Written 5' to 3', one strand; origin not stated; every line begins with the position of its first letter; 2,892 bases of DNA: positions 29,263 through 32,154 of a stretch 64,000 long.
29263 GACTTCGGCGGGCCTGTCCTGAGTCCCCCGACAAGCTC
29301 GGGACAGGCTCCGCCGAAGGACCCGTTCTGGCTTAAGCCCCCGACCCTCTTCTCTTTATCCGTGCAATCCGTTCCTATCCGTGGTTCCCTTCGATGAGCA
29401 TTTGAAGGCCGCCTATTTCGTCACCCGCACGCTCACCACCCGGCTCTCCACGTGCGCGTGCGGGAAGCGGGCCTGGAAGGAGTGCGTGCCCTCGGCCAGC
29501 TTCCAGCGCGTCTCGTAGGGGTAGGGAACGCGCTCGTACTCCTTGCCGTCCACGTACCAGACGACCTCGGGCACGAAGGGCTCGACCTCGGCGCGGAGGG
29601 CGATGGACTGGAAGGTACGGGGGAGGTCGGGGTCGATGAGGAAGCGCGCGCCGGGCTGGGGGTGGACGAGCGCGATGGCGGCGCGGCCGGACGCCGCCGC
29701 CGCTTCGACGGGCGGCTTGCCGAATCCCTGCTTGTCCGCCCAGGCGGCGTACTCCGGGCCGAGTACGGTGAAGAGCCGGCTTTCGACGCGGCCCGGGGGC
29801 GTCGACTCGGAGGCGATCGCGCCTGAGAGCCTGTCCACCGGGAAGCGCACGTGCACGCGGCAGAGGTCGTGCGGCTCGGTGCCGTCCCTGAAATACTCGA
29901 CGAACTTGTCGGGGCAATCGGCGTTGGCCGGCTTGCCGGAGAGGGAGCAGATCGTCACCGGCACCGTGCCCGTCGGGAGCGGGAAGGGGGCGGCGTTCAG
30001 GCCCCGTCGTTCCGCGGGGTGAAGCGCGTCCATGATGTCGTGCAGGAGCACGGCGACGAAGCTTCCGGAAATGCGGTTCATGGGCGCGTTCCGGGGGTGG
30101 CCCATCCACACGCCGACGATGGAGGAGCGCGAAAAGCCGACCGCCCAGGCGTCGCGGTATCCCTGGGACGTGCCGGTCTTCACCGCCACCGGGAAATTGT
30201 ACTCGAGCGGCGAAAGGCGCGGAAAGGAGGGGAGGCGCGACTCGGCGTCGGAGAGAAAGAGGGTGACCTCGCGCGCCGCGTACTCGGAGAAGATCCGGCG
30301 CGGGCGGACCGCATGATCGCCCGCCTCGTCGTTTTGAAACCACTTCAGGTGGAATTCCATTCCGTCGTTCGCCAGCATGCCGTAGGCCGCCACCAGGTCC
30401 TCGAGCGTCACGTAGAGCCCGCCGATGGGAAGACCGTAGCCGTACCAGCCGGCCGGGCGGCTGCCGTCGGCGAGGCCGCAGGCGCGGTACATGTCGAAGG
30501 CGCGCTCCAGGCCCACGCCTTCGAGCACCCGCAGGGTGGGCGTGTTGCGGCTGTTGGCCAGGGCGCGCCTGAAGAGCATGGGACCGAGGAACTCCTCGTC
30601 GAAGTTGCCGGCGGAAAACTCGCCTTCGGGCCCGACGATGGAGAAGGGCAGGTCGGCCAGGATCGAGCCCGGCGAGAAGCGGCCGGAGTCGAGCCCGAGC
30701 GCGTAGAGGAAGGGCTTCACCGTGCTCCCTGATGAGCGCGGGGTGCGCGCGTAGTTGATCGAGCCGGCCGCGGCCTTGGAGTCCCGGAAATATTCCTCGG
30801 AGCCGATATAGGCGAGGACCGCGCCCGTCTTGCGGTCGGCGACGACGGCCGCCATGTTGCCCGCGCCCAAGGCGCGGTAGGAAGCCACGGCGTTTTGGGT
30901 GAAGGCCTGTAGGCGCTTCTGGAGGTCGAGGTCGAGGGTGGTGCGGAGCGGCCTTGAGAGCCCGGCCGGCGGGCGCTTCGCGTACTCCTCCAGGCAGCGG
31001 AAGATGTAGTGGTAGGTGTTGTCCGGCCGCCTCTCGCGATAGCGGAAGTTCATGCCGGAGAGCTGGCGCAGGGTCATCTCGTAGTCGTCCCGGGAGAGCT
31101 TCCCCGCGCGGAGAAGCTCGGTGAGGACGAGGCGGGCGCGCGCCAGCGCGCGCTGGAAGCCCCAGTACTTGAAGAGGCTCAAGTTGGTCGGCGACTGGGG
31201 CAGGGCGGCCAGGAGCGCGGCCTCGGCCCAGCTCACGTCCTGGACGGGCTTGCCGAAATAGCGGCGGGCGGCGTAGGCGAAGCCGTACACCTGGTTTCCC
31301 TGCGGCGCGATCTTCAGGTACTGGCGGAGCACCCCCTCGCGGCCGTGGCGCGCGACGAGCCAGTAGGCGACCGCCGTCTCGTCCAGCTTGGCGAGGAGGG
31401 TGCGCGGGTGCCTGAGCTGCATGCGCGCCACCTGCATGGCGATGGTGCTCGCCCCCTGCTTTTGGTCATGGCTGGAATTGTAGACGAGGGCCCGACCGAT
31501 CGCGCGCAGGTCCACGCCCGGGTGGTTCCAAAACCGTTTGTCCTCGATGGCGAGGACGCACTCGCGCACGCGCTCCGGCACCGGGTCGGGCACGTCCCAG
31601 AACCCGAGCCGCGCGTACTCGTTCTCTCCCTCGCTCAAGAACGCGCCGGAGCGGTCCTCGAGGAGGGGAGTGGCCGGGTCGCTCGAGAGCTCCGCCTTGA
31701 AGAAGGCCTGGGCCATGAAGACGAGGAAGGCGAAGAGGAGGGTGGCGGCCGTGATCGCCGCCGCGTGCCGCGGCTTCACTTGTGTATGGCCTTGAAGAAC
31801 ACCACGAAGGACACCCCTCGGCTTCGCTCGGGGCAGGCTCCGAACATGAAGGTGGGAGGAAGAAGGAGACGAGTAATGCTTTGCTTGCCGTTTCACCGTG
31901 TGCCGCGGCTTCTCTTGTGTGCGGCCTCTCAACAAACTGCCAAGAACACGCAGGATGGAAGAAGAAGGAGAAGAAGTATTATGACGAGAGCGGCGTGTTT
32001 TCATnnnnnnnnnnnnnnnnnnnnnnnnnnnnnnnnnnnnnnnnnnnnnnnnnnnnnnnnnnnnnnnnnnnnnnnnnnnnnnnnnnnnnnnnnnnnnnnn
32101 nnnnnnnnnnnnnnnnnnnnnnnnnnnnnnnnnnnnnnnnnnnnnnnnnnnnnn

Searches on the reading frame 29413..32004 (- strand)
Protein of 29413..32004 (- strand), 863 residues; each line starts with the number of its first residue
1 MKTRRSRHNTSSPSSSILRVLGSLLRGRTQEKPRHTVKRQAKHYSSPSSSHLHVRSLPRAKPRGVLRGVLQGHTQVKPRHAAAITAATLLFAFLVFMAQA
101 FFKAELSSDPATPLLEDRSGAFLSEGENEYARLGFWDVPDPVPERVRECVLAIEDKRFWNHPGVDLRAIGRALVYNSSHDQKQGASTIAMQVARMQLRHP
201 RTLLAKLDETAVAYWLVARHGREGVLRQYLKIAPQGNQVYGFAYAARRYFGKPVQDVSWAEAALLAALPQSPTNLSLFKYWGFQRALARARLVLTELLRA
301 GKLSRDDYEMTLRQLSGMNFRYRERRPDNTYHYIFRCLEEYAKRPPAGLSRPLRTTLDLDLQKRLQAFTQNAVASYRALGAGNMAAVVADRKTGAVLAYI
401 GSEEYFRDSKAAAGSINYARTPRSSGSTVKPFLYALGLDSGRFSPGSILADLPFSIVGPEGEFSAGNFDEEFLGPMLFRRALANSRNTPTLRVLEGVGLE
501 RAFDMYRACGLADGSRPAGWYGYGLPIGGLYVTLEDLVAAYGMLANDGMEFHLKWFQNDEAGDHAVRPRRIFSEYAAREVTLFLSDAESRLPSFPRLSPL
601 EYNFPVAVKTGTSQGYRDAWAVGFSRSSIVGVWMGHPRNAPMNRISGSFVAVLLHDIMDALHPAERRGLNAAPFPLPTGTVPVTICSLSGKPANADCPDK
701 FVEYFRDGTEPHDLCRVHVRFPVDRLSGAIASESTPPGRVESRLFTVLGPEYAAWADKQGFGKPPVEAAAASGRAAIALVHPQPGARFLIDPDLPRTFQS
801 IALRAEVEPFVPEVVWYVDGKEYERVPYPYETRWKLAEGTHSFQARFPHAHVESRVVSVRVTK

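Call 44: search_protein_families(library=pfam, proteins=[window:29413-32004:-], max_evalue=0.00001)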
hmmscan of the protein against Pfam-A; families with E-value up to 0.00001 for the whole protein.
window:29413-32004:- (863 aa): 3 families
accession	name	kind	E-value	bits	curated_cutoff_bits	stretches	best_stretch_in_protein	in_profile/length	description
PF00912.28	Transgly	-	3.2e-43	147.7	27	1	140-296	20-176/178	Transglycosylase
PF00905.27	Transpeptidase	-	5.6e-20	72.2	22.1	1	384-625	1-265/299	Penicillin binding protein transpeptidase domain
PF06832.18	BiPBP_C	-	2.5e-07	30.9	26.8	1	769-842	4-75/90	Penicillin-Binding Protein C-terminus Family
